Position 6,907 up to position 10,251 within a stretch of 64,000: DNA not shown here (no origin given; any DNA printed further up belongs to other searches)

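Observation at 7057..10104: Head-to-tail fusion of two complete PilB/GspE secretion ATPases in one 1015-aa protein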

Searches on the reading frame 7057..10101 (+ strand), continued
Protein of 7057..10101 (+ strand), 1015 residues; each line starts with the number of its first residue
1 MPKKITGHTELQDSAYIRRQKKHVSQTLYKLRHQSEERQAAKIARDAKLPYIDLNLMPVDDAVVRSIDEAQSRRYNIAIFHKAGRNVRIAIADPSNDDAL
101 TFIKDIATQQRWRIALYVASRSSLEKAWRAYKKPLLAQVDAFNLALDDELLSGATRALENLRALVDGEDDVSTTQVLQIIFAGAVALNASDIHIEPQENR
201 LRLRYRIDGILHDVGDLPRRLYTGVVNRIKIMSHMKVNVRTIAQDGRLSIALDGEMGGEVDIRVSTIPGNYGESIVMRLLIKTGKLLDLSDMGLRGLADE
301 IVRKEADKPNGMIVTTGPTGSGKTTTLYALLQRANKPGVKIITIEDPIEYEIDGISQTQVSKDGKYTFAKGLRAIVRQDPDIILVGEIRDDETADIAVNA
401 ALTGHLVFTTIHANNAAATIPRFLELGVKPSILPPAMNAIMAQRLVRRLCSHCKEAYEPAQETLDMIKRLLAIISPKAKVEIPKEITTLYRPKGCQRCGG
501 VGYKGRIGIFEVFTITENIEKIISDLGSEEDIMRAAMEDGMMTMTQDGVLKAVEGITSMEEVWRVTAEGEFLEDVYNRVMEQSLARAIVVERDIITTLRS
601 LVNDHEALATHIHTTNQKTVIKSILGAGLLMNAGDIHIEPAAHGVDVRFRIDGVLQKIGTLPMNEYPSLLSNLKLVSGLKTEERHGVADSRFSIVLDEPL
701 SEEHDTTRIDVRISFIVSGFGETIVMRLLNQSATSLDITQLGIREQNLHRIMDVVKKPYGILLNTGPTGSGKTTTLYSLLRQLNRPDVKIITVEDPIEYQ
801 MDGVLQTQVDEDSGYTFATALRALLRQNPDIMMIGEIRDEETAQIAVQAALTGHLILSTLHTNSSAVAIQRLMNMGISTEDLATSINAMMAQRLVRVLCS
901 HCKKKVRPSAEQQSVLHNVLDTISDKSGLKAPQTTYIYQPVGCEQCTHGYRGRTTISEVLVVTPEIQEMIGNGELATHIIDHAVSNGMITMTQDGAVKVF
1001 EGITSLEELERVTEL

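Call 10: find_homologous_proteins(query=window:7057-10101:+, max_evalue=1e-20)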
Query window:7057-10101:+ (1015 aa): 8000 proteins with E <= 1e-20 among 8000 candidates; the best 120 are listed.
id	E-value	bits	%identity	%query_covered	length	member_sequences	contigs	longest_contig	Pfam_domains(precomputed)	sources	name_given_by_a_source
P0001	0.0e+0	2232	100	100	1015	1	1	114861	PF13173.13,PF00437.27,PF13604.13,PF00004.36,PF13401.13,PF04851.22,PF13191.13,PF05157.21,PF02492.26,PF01935.24,PF25199.2,PF20720.4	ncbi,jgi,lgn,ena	-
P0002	0.0e+0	1870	50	98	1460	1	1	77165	PF13173.13,PF00270.36,PF16796.12,PF13662.13,PF13604.13,PF00485.25,PF13671.13,PF00004.36,PF13401.13,PF13238.13,PF07728.21,PF04851.22,PF13191.13,PF03205.21,PF02492.26,PF01580.25,PF25199.2,PF03266.22,PF00437.27,PF13245.13,PF13555.13,PF14532.13,PF01637.25,PF03215.22,PF05157.21,PF01935.24,PF00005.34,PF12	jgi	-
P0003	0.0e+0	1828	82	100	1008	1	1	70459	PF13173.13,PF00437.27,PF13604.13,PF00004.36,PF13401.13,PF04851.22,PF13191.13,PF05157.21,PF02492.26,PF01935.24,PF00005.34,PF12775.14,PF25199.2,PF20720.4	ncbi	-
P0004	0.0e+0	1725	78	98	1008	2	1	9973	PF13173.13,PF00437.27,PF13604.13,PF13555.13,PF00004.36,PF13401.13,PF04851.22,PF13191.13,PF05157.21,PF02492.26,PF01935.24,PF00005.34,PF12775.14,PF25199.2,PF20720.4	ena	-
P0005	0.0e+0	1709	77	98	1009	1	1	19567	PF13173.13,PF05157.21,PF02492.26,PF00437.27,PF13604.13,PF00005.34,PF13401.13,PF25199.2,PF20720.4,PF13191.13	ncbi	-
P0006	0.0e+0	1706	77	98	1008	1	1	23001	PF13173.13,PF05157.21,PF02492.26,PF00437.27,PF13604.13,PF00005.34,PF13401.13,PF25199.2,PF20720.4,PF13191.13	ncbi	-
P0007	0.0e+0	1704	77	98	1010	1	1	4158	PF13173.13,PF00437.27,PF13604.13,PF13671.13,PF00004.36,PF13401.13,PF01637.25,PF04851.22,PF13191.13,PF05157.21,PF02492.26,PF01935.24,PF00005.34,PF25199.2,PF20720.4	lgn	-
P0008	0.0e+0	1676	76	98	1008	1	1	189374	PF13173.13,PF00437.27,PF13604.13,PF00004.36,PF13401.13,PF01637.25,PF04851.22,PF13191.13,PF05157.21,PF02492.26,PF01935.24,PF00005.34,PF12775.14,PF25199.2,PF20720.4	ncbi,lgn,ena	-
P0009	0.0e+0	1675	75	98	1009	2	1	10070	PF13173.13,PF00437.27,PF13604.13,PF13401.13,PF01637.25,PF04851.22,PF13191.13,PF05157.21,PF02492.26,PF00005.34,PF25199.2,PF20720.4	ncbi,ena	-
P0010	0.0e+0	1535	69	98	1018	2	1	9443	PF13173.13,PF00437.27,PF13604.13,PF00004.36,PF13401.13,PF13191.13,PF05157.21,PF02492.26,PF01656.30,PF12775.14,PF25199.2,PF20720.4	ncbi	-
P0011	0.0e+0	1535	69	98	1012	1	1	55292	PF13173.13,PF00437.27,PF13604.13,PF13245.13,PF13555.13,PF00004.36,PF13401.13,PF01637.25,PF04851.22,PF13191.13,PF03205.21,PF12775.14,PF25199.2,PF20720.4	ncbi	-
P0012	0.0e+0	1472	65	100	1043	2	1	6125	PF13173.13,PF00437.27,PF13604.13,PF13555.13,PF00004.36,PF13401.13,PF04851.22,PF13191.13,PF03205.21,PF05157.21,PF02492.26,PF01935.24,PF12775.14,PF25199.2,PF20720.4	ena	-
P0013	0.0e+0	1295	59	95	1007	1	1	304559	PF13173.13,PF00437.27,PF13604.13,PF00005.34,PF12775.14,PF13555.13,PF13401.13,PF03215.22,PF25199.2,PF04851.22,PF20720.4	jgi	jgi:type IV pilus assembly protein PilB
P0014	0.0e+0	1291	57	100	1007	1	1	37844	PF13173.13,PF00437.27,PF13604.13,PF13555.13,PF13401.13,PF01637.25,PF04851.22,PF05157.21,PF00005.34,PF12775.14,PF25199.2,PF20720.4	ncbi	ncbi:MAG: GspE/PulE family protein [Patescibacteria group bacterium]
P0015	0.0e+0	1290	56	100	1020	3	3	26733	PF05157.21,PF00437.27,PF13604.13,PF12775.14,PF13555.13,PF13401.13,PF01637.25,PF25199.2,PF20720.4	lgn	-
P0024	0.0e+0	1275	57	99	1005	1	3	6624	PF13173.13,PF00437.27,PF13604.13,PF13245.13,PF13555.13,PF00004.36,PF13401.13,PF01637.25,PF03215.22,PF04851.22,PF13191.13,PF03205.21,PF05157.21,PF02492.26,PF07724.21,PF00005.34,PF12775.14,PF25199.2,PF20720.4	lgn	-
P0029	0.0e+0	1271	58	97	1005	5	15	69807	PF13173.13,PF13086.13,PF00437.27,PF13604.13,PF13245.13,PF13555.13,PF00004.36,PF13401.13,PF01637.25,PF03215.22,PF04851.22,PF13191.13,PF03205.21,PF02492.26,PF07724.21,PF00005.34,PF12775.14,PF25199.2,PF20720.4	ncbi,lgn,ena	-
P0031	0.0e+0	1271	56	98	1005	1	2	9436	PF13173.13,PF13086.13,PF00437.27,PF13604.13,PF13245.13,PF13555.13,PF00004.36,PF13401.13,PF04851.22,PF03205.21,PF05157.21,PF02492.26,PF07724.21,PF00005.34,PF12775.14,PF25199.2,PF20720.4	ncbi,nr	ncbi:MAG: hypothetical protein ACD_56C00074G0005 [uncultured bacterium]|nr:MAG: hypothetical protein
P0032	0.0e+0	1271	56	98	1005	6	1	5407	PF13173.13,PF00437.27,PF13604.13,PF13245.13,PF13555.13,PF00004.36,PF13401.13,PF04851.22,PF03205.21,PF05157.21,PF07724.21,PF00005.34,PF12775.14,PF25199.2,PF20720.4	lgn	-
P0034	0.0e+0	1268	56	98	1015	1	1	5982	PF13173.13,PF00437.27,PF13604.13,PF13245.13,PF13555.13,PF00004.36,PF13401.13,PF01637.25,PF03215.22,PF04851.22,PF13191.13,PF03205.21,PF05157.21,PF02492.26,PF07724.21,PF00005.34,PF12775.14,PF25199.2,PF20720.4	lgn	-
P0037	0.0e+0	1266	56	99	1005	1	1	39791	PF13173.13,PF00437.27,PF13604.13,PF13245.13,PF13555.13,PF00004.36,PF13401.13,PF03215.22,PF04851.22,PF02492.26,PF07724.21,PF00005.34,PF12775.14,PF25199.2,PF20720.4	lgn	-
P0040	0.0e+0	1266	58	97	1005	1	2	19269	PF13173.13,PF00437.27,PF13604.13,PF13245.13,PF13555.13,PF00004.36,PF13401.13,PF01637.25,PF04851.22,PF13191.13,PF05157.21,PF02492.26,PF07724.21,PF00005.34,PF12775.14,PF25199.2,PF20720.4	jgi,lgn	-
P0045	0.0e+0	1265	58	97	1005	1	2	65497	PF13173.13,PF00437.27,PF13604.13,PF13555.13,PF13401.13,PF01637.25,PF04851.22,PF13191.13,PF05157.21,PF00005.34,PF12775.14,PF25199.2,PF20720.4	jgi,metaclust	metaclust:\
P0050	0.0e+0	1261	57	97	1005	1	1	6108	PF13173.13,PF00437.27,PF13604.13,PF13245.13,PF13555.13,PF00004.36,PF13401.13,PF01637.25,PF04851.22,PF13191.13,PF05157.21,PF02492.26,PF07724.21,PF12775.14,PF25199.2,PF20720.4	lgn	-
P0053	0.0e+0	1259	57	98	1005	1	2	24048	PF13173.13,PF00437.27,PF13604.13,PF13245.13,PF13555.13,PF00004.36,PF13401.13,PF01637.25,PF04851.22,PF07724.21,PF12775.14,PF25199.2,PF20720.4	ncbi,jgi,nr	ncbi:MAG: hypothetical protein ACD_8C00026G0004 [uncultured bacterium]|nr:MAG: hypothetical protein 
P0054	0.0e+0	1259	57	98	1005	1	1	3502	PF13173.13,PF00437.27,PF13604.13,PF13245.13,PF13555.13,PF00004.36,PF13401.13,PF01637.25,PF03215.22,PF04851.22,PF07724.21,PF00005.34,PF12775.14,PF25199.2,PF20720.4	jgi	jgi:type II secretory ATPase GspE/PulE/Tfp pilus assembly ATPase PilB-like protein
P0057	0.0e+0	1259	57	98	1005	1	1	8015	PF13173.13,PF00437.27,PF13604.13,PF13245.13,PF13555.13,PF00004.36,PF13401.13,PF01637.25,PF04851.22,PF05157.21,PF07724.21,PF12775.14,PF25199.2,PF20720.4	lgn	-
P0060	0.0e+0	1258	57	97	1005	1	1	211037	PF13173.13,PF00437.27,PF13604.13,PF13245.13,PF13555.13,PF00004.36,PF13401.13,PF13238.13,PF04851.22,PF07724.21,PF12775.14,PF25199.2,PF20720.4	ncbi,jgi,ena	ncbi:MAG: GspE/PulE family protein [bacterium]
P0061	0.0e+0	1258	57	97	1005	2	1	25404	PF13173.13,PF00437.27,PF13604.13,PF13245.13,PF13555.13,PF00004.36,PF13401.13,PF01637.25,PF04851.22,PF13191.13,PF03205.21,PF05157.21,PF07724.21,PF00005.34,PF12775.14,PF25199.2,PF20720.4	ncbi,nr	ncbi:MAG: type II/IV secretion system protein [Candidatus Moranbacteria bacterium]|nr:type II/IV sec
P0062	0.0e+0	1257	57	97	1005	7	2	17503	PF13173.13,PF13086.13,PF00437.27,PF13604.13,PF13245.13,PF13555.13,PF00004.36,PF13401.13,PF01637.25,PF03215.22,PF04851.22,PF03205.21,PF05157.21,PF02492.26,PF07724.21,PF00005.34,PF12775.14,PF25199.2,PF20720.4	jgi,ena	-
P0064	0.0e+0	1256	56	100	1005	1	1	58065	PF13173.13,PF13086.13,PF00437.27,PF13604.13,PF13245.13,PF13555.13,PF00004.36,PF13401.13,PF01637.25,PF03215.22,PF04851.22,PF13191.13,PF05157.21,PF02492.26,PF00005.34,PF12775.14,PF25199.2,PF20720.4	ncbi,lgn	ncbi:MAG TPA: GspE/PulE family protein [Patescibacteria group bacterium]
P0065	0.0e+0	1256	56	98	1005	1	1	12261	PF13173.13,PF13086.13,PF00437.27,PF13604.13,PF00485.25,PF13245.13,PF13555.13,PF00004.36,PF13401.13,PF03215.22,PF04851.22,PF05157.21,PF02492.26,PF07724.21,PF00005.34,PF12775.14,PF25199.2,PF20720.4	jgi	jgi:type IV pilus assembly protein PilB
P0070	0.0e+0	1254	56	97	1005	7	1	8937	PF13173.13,PF13086.13,PF00437.27,PF13604.13,PF13245.13,PF05872.19,PF13555.13,PF00004.36,PF13401.13,PF01637.25,PF04851.22,PF13191.13,PF03205.21,PF02492.26,PF07724.21,PF00005.34,PF12775.14,PF25199.2,PF20720.4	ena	-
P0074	0.0e+0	1254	56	98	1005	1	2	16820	PF13173.13,PF00437.27,PF13604.13,PF13245.13,PF13555.13,PF00004.36,PF13401.13,PF01637.25,PF03215.22,PF04851.22,PF13191.13,PF05157.21,PF07724.21,PF00005.34,PF12775.14,PF25199.2,PF20720.4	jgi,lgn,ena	-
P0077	0.0e+0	1253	56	98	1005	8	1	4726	PF13173.13,PF00437.27,PF13604.13,PF13245.13,PF13555.13,PF00004.36,PF13401.13,PF13238.13,PF01637.25,PF04851.22,PF13191.13,PF05157.21,PF02492.26,PF07724.21,PF00005.34,PF12775.14,PF25199.2,PF20720.4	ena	-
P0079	0.0e+0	1253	57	98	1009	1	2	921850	PF13173.13,PF13086.13,PF00437.27,PF13604.13,PF05872.19,PF13555.13,PF00004.36,PF13401.13,PF04851.22,PF13191.13,PF03205.21,PF05157.21,PF02492.26,PF12775.14,PF25199.2,PF20720.4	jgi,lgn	jgi:type II secretory ATPase GspE/PulE/Tfp pilus assembly ATPase PilB-like protein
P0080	0.0e+0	1252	56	97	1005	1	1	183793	PF13173.13,PF00437.27,PF13604.13,PF13245.13,PF13555.13,PF00004.36,PF13401.13,PF01637.25,PF04851.22,PF07724.21,PF00005.34,PF12775.14,PF25199.2,PF20720.4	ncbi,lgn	-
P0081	0.0e+0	1252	56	98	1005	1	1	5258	PF13173.13,PF00437.27,PF13604.13,PF13245.13,PF13555.13,PF00004.36,PF13401.13,PF01637.25,PF03215.22,PF04851.22,PF13191.13,PF05157.21,PF07724.21,PF00005.34,PF12775.14,PF25199.2,PF20720.4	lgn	-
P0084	0.0e+0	1251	57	98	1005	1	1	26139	PF13173.13,PF00437.27,PF13604.13,PF13245.13,PF13555.13,PF00004.36,PF13401.13,PF04851.22,PF07724.21,PF12775.14,PF25199.2,PF20720.4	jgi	jgi:type II secretory ATPase GspE/PulE/Tfp pilus assembly ATPase PilB-like protein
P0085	0.0e+0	1251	57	97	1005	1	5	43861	PF13173.13,PF00437.27,PF13604.13,PF13245.13,PF13555.13,PF00004.36,PF13401.13,PF01637.25,PF04851.22,PF07724.21,PF12775.14,PF25199.2,PF20720.4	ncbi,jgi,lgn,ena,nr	ncbi:MAG: hypothetical protein US70_C0004G0002 [Parcubacteria group bacterium GW2011_GWD2_38_11]|nr:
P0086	0.0e+0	1250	56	98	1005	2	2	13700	PF13173.13,PF00437.27,PF13604.13,PF13245.13,PF13555.13,PF00004.36,PF13401.13,PF04851.22,PF02492.26,PF07724.21,PF00005.34,PF12775.14,PF25199.2,PF20720.4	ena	-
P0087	0.0e+0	1250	57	97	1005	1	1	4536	PF13173.13,PF00437.27,PF13604.13,PF13245.13,PF13555.13,PF00004.36,PF13401.13,PF01637.25,PF04851.22,PF13191.13,PF05157.21,PF07724.21,PF12775.14,PF25199.2,PF20720.4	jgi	jgi:type II secretory ATPase GspE/PulE/Tfp pilus assembly ATPase PilB-like protein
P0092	0.0e+0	1249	57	97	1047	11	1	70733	PF13173.13,PF00437.27,PF13604.13,PF13555.13,PF00004.36,PF13401.13,PF13238.13,PF01637.25,PF04851.22,PF13191.13,PF03205.21,PF05157.21,PF02492.26,PF00005.34,PF12775.14,PF25199.2,PF20720.4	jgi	-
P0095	0.0e+0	1248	55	98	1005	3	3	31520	PF13173.13,PF13086.13,PF00437.27,PF13604.13,PF13245.13,PF05872.19,PF13555.13,PF00004.36,PF13401.13,PF13238.13,PF01637.25,PF04851.22,PF13191.13,PF05157.21,PF07724.21,PF12775.14,PF25199.2,PF20720.4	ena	-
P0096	0.0e+0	1248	56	97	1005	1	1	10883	PF13173.13,PF00437.27,PF13604.13,PF13245.13,PF13555.13,PF00004.36,PF13401.13,PF01637.25,PF04851.22,PF02492.26,PF07724.21,PF00005.34,PF12775.14,PF25199.2,PF20720.4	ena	-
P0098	0.0e+0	1247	57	98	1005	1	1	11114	PF13173.13,PF00437.27,PF13604.13,PF13245.13,PF13555.13,PF00004.36,PF13401.13,PF04851.22,PF13191.13,PF00005.34,PF12775.14,PF25199.2,PF20720.4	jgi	jgi:type II secretory ATPase GspE/PulE/Tfp pilus assembly ATPase PilB-like protein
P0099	0.0e+0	1246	56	99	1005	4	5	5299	PF13173.13,PF00437.27,PF13604.13,PF12775.14,PF13245.13,PF13555.13,PF00004.36,PF13401.13,PF25199.2,PF04851.22,PF20720.4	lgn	-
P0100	0.0e+0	1246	57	97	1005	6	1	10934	PF13173.13,PF00437.27,PF13604.13,PF13245.13,PF13555.13,PF00004.36,PF13401.13,PF13238.13,PF01637.25,PF04851.22,PF02492.26,PF07724.21,PF12775.14,PF25199.2,PF20720.4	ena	-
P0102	0.0e+0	1246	57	97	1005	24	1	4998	PF13173.13,PF00437.27,PF13604.13,PF13245.13,PF05872.19,PF13555.13,PF00004.36,PF13401.13,PF01637.25,PF04851.22,PF13191.13,PF03205.21,PF05157.21,PF02492.26,PF07724.21,PF00005.34,PF12775.14,PF25199.2,PF20720.4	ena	-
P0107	0.0e+0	1242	56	99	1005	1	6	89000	PF13173.13,PF00437.27,PF13604.13,PF13245.13,PF13555.13,PF00004.36,PF13401.13,PF04851.22,PF05157.21,PF00005.34,PF12775.14,PF25199.2,PF20720.4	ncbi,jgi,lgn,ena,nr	ncbi:MAG TPA: GspE/PulE family protein [Candidatus Moranbacteria bacterium]|nr:GspE/PulE family prot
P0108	0.0e+0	1242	56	100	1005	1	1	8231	PF13173.13,PF13086.13,PF00437.27,PF13604.13,PF00485.25,PF13245.13,PF13555.13,PF00004.36,PF13401.13,PF04851.22,PF05157.21,PF07724.21,PF00005.34,PF12775.14,PF25199.2,PF20720.4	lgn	-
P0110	0.0e+0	1241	56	98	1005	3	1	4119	PF13173.13,PF00437.27,PF13604.13,PF13245.13,PF13555.13,PF00004.36,PF13401.13,PF03215.22,PF04851.22,PF05157.21,PF00005.34,PF12775.14,PF25199.2,PF20720.4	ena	-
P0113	0.0e+0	1239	57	97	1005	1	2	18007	PF13173.13,PF13086.13,PF00437.27,PF13604.13,PF13245.13,PF05872.19,PF13555.13,PF00004.36,PF13401.13,PF01637.25,PF04851.22,PF03205.21,PF02492.26,PF07724.21,PF00005.34,PF12775.14,PF25199.2,PF20720.4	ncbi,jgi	jgi:type II secretory ATPase GspE/PulE/Tfp pilus assembly ATPase PilB-like protein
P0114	0.0e+0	1238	55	98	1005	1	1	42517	PF13173.13,PF13086.13,PF00437.27,PF13604.13,PF13245.13,PF13555.13,PF00004.36,PF13401.13,PF03215.22,PF04851.22,PF05157.21,PF02492.26,PF07724.21,PF00005.34,PF12775.14,PF25199.2,PF20720.4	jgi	jgi:type IV pilus assembly protein PilB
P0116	0.0e+0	1238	55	98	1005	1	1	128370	PF13173.13,PF00437.27,PF13604.13,PF13245.13,PF13555.13,PF00004.36,PF13401.13,PF03215.22,PF04851.22,PF05157.21,PF07724.21,PF01935.24,PF12775.14,PF25199.2,PF20720.4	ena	-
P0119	0.0e+0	1237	55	98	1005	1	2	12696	PF13173.13,PF00437.27,PF13604.13,PF13245.13,PF13555.13,PF00004.36,PF13401.13,PF03215.22,PF04851.22,PF05157.21,PF07724.21,PF01935.24,PF12775.14,PF25199.2,PF20720.4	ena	-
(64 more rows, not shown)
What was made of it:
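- All 120 best 90%-cluster hits are 1005-1047 aa at 54-100% identity, apart from one 1460-aa triple (call 10).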

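Call 13: search_protein_families(library=pfam, proteins=[P0002], max_evalue=0.00001)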
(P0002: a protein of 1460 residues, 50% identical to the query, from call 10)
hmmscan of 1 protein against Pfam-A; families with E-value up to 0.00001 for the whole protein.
P0002 (1460 aa): 24 families
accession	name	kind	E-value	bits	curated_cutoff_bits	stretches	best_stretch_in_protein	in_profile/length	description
PF00437.27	T2SSE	-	0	1084.8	24.9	3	168-560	7-370/370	Type II/IV secretion system protein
PF25199.1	nSTAND_NTPase5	-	8.1e-15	55.3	34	0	741-795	27-83/145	Novel STAND NTPase 5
PF13401.12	AAA_22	-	6.3e-14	52.9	27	0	307-344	5-42/130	AAA domain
PF20720.3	nSTAND3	-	4.3e-13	49.7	27.2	0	305-350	15-60/155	Novel STAND NTPase 3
PF12775.13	AAA_7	-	6.7e-11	42.5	25.8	0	302-342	28-68/181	P-loop containing dynein motor region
PF04851.21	ResIII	-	3.2e-10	40.6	22.5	0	741-785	10-56/164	Type III restriction enzyme, res subunit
PF13191.12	AAA_16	-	3.3e-10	41.2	32.6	0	303-342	21-58/167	AAA ATPase domain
PF01637.24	ATPase_2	-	3.4e-10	40.5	33.2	0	739-803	4-69/225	ATPase domain predominantly from Archaea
PF13173.12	AAA_14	-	5.1e-10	39.9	27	0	755-844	3-83/129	AAA domain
PF00005.33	ABC_tran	-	5.8e-10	40.3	25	0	309-358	13-62/137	ABC transporter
PF13555.12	AAA_29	-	1.1e-09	38.4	27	0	305-329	20-44/61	P-loop containing region of AAA domain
PF00004.35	AAA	-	6.2e-09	36.8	21.2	0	310-344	1-32/131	ATPase family associated with various cellular activities (AAA)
PF13604.12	AAA_30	-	1.3e-08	35.2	27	0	299-339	10-50/191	AAA domain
PF03215.21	Rad17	-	4.6e-08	33.7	23.8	0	1196-1230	39-70/186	Rad17 P-loop domain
PF16796.11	Microtub_bd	-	9.8e-08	32.5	27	0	748-777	85-111/155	Microtubule binding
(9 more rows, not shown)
